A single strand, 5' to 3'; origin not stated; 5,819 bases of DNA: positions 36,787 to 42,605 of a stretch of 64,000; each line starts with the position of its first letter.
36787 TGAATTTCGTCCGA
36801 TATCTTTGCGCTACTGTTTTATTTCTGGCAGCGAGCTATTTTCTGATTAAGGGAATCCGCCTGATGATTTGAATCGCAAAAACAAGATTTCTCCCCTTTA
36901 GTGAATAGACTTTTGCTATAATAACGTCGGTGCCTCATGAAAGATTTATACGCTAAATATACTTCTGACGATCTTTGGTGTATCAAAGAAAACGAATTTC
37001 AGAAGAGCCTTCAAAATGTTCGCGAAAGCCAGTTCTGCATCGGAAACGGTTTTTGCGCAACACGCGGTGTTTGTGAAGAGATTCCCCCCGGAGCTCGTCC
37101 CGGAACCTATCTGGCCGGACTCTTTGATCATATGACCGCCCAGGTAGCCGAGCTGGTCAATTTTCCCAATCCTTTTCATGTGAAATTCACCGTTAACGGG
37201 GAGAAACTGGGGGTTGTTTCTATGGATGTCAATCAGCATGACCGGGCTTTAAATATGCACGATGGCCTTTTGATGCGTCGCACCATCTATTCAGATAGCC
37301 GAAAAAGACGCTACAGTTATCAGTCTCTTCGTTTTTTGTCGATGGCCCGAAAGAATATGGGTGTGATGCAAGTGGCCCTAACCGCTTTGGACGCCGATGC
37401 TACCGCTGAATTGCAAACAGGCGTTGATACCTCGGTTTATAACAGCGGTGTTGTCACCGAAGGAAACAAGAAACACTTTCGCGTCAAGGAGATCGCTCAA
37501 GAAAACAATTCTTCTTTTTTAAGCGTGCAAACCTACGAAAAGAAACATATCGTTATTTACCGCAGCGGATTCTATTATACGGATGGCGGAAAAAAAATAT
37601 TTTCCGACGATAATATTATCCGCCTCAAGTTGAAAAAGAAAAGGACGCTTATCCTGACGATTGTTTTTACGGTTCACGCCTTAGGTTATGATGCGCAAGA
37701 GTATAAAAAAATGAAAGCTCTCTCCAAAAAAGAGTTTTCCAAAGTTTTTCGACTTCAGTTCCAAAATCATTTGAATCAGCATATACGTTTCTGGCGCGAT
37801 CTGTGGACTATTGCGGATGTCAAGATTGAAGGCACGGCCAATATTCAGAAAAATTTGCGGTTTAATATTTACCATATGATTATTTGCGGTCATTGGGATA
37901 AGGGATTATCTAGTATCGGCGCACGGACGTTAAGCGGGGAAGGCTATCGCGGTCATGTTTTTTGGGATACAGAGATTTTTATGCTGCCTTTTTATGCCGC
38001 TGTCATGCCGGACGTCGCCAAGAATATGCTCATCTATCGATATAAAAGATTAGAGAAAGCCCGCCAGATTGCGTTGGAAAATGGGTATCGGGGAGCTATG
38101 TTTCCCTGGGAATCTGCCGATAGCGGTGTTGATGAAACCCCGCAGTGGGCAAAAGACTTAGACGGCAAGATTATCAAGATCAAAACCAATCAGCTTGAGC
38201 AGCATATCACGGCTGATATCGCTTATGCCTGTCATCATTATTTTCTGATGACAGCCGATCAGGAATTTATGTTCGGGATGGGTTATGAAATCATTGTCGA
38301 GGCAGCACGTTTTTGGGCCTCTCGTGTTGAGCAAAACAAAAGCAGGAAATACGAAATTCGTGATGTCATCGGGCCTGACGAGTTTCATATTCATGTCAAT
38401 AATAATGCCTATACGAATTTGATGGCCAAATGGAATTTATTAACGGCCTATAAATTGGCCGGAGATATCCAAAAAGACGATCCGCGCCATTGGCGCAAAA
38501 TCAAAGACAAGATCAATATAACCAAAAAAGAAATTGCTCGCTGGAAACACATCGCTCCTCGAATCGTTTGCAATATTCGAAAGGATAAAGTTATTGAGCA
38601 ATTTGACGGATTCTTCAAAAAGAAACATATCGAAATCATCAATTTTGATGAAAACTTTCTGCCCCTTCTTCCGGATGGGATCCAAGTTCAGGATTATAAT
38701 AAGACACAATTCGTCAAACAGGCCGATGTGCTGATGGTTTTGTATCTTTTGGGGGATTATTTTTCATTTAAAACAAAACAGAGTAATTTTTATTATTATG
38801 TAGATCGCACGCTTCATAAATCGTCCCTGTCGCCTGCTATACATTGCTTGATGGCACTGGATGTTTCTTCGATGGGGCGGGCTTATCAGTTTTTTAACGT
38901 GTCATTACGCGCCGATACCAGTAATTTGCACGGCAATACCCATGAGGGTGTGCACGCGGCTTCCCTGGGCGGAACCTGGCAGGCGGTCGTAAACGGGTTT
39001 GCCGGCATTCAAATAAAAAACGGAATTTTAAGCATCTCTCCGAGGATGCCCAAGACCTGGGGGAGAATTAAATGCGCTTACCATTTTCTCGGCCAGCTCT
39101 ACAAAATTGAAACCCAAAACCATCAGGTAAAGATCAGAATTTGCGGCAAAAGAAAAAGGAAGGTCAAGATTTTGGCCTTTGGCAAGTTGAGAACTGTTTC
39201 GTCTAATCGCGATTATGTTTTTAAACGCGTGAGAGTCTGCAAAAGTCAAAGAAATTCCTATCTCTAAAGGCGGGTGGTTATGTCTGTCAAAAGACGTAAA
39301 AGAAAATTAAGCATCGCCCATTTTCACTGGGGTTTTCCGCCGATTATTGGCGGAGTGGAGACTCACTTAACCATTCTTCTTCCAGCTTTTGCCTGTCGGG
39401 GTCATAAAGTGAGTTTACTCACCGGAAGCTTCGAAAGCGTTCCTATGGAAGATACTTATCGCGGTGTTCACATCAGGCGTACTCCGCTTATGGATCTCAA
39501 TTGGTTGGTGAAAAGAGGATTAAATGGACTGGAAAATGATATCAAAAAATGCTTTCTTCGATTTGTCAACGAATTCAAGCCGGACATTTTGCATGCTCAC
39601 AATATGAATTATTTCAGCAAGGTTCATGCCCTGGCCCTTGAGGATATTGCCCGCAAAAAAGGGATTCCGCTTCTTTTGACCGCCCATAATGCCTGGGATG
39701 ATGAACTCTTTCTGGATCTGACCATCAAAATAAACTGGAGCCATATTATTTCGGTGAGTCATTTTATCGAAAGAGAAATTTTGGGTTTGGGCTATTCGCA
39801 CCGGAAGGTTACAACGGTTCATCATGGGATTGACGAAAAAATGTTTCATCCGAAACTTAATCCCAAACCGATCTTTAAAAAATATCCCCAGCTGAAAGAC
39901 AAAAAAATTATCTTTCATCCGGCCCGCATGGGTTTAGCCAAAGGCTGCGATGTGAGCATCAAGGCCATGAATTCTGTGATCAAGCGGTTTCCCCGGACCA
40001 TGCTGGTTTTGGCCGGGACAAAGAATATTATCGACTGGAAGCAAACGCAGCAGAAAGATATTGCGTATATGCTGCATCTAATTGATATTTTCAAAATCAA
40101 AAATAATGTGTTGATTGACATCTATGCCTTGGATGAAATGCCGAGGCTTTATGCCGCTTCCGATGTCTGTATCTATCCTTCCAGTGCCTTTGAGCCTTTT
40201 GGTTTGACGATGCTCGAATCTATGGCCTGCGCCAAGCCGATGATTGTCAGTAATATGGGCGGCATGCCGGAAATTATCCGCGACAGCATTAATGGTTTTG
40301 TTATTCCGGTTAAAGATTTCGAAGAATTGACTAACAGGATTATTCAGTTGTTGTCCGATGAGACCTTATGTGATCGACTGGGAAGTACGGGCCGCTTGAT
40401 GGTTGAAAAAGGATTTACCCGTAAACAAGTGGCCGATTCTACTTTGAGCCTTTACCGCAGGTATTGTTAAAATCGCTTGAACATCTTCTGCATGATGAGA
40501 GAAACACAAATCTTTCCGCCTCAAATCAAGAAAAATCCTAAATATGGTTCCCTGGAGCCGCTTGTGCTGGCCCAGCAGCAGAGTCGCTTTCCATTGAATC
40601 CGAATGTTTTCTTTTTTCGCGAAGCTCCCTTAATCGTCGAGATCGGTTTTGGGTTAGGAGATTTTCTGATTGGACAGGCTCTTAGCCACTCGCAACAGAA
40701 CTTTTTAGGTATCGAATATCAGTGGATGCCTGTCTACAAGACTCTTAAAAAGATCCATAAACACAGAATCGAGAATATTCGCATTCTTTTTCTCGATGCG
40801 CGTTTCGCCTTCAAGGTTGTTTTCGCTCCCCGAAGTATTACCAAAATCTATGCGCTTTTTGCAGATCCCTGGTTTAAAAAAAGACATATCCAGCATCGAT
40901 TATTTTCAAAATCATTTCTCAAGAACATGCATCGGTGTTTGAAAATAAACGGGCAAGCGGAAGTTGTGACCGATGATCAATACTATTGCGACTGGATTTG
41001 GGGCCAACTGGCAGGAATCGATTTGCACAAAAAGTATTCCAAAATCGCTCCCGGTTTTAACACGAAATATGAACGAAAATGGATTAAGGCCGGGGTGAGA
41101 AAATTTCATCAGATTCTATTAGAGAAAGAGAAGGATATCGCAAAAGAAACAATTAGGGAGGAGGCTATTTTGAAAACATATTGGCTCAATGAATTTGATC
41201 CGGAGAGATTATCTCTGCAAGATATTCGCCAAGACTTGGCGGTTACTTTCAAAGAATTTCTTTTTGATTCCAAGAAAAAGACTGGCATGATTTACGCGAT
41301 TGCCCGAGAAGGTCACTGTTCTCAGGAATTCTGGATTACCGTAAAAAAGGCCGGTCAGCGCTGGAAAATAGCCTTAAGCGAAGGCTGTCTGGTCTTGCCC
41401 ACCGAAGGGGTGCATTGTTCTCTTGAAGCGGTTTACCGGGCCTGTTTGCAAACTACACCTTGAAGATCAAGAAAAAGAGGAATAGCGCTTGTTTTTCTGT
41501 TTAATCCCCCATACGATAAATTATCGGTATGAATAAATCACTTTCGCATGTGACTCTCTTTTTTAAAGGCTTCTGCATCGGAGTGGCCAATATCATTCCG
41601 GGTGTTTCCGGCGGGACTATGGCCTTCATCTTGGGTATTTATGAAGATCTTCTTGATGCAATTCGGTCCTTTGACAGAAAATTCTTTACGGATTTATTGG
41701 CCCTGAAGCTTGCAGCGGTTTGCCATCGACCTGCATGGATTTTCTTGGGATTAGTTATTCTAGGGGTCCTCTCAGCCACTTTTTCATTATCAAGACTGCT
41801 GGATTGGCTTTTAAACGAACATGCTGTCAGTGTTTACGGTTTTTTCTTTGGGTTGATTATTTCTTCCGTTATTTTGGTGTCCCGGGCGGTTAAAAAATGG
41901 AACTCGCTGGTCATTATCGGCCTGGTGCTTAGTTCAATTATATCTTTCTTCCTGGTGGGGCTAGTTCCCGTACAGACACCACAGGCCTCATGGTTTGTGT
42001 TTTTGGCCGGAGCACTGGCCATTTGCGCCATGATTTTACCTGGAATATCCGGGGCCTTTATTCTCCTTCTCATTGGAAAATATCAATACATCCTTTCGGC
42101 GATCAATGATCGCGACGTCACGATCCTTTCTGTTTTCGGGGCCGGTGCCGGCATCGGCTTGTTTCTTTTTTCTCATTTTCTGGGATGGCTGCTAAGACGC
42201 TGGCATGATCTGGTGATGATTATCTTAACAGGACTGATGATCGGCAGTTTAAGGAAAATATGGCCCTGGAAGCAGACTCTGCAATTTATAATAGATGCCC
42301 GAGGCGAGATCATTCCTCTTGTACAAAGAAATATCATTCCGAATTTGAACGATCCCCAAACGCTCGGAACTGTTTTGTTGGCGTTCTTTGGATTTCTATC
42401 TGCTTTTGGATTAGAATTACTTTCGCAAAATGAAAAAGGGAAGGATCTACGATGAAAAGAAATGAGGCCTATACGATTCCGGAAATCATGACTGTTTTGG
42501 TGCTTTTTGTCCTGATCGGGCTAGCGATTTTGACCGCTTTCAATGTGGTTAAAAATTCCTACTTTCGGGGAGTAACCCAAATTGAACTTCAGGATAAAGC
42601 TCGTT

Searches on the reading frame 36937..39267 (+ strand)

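Call 17: search_protein_families(library=pfam, proteins=[window:36937-39267:+], max_evalue=0.0001)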
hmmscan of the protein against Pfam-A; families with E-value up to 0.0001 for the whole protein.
window:36937-39267:+ (776 aa): 3 families
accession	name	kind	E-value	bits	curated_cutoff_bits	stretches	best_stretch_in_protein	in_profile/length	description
PF03632.21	Glyco_hydro_65m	-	9.5e-115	383.9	27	1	308-682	1-371/371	Glycosyl hydrolase family 65 central catalytic domain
PF03636.21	Glyco_hydro_65N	-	6.8e-38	131.1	26.6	1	18-246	2-229/233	Glycosyl hydrolase family 65, N-terminal domain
PF03633.20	Glyco_hydro_65C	-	5.8e-06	26.4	22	1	693-750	3-58/62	Glycosyl hydrolase family 65, C-terminal domain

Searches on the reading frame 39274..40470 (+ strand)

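Call 17: search_protein_families(library=pfam, proteins=[window:39274-40470:+], max_evalue=0.0001)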
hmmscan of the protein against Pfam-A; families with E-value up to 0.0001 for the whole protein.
window:39274-40470:+ (398 aa): 6 families
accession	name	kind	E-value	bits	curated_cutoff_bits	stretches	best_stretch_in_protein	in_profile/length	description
PF00534.26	Glycos_transf_1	-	2.6e-33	115.4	26.4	1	200-374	5-170/172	Glycosyl transferases group 1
PF13692.12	Glyco_trans_1_4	-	7.4e-25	88.3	27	1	211-362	2-142/142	Glycosyl transferases group 1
PF13439.12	Glyco_transf_4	-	1.2e-20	74.7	28.5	1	25-188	1-168/170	Glycosyltransferase Family 4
PF13579.12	Glyco_trans_4_4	-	1.5e-10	42.1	29.7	1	26-183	1-156/158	Glycosyl transferase 4-like domain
PF20706.3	GT4-conflict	-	6.8e-07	29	26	1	190-341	176-326/385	Family 4 Glycosyltransferase in conflict systems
PF13524.12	Glyco_trans_1_2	-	4.4e-05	23.9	25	1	285-390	36-142/144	Glycosyl transferase-like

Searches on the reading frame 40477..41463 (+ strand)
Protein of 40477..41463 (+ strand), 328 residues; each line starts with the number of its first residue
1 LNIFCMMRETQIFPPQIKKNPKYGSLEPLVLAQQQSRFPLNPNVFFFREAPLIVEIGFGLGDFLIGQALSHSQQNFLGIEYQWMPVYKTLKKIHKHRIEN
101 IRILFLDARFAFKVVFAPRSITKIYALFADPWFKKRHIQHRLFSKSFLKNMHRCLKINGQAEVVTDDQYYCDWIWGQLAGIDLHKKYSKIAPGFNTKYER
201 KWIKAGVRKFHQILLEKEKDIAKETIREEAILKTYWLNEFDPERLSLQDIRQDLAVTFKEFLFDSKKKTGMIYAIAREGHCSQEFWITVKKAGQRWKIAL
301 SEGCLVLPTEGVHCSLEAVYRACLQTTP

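Call 17: search_protein_families(library=pfam, proteins=[window:40477-41463:+], max_evalue=0.0001)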
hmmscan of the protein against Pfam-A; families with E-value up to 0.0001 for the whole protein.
window:40477-41463:+ (328 aa): 1 family
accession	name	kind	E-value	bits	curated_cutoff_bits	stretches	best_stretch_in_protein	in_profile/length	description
PF02390.23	Methyltransf_4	-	2.4e-37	128.5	24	1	50-210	2-171/173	Putative methyltransferase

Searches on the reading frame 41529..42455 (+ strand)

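Call 17: search_protein_families(library=pfam, proteins=[window:41529-42455:+], max_evalue=0.0001)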
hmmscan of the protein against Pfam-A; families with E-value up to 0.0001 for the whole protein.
window:41529-42455:+ (308 aa): 1 family
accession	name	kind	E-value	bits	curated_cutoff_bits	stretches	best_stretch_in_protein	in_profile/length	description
PF04018.18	VCA0040-like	-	2e-83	280.2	26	1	17-261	1-245/246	Undecaprenyl phosphate translocase-like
